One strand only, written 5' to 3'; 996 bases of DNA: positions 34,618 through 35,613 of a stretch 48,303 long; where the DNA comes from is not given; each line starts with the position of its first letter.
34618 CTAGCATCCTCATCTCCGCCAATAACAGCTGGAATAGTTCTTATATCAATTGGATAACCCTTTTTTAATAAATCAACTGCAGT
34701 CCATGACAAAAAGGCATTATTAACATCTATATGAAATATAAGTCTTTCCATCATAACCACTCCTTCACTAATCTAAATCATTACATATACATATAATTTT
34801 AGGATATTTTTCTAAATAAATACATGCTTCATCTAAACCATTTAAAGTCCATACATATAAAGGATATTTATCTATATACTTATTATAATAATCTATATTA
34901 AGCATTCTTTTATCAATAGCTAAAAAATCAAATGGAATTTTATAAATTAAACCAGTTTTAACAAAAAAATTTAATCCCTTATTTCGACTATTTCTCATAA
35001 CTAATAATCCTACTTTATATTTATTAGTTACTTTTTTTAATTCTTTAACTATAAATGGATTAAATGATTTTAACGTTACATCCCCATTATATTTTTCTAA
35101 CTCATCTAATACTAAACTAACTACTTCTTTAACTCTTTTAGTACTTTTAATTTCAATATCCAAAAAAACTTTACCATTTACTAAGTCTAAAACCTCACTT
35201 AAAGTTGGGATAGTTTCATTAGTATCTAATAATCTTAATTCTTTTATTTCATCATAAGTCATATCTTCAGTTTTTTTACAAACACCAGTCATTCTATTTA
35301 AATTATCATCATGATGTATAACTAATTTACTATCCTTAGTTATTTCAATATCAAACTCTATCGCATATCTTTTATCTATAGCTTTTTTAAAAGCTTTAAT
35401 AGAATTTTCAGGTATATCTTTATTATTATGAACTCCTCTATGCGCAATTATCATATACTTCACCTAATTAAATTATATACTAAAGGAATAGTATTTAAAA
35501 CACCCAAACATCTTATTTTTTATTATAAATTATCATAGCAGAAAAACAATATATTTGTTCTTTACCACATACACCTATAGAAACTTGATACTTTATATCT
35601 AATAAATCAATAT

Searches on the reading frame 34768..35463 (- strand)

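Call 15: search_protein_families(library=pfam, proteins=[window:34768-35463:-], max_evalue=0.001)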
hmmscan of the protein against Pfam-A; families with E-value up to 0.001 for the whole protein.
window:34768-35463:- (231 aa): 1 family
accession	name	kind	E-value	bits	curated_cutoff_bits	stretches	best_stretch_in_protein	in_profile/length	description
PF03009.23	GDPD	-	2.7e-29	103.4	23.6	1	8-159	1-171/244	Glycerophosphoryl diester phosphodiesterase family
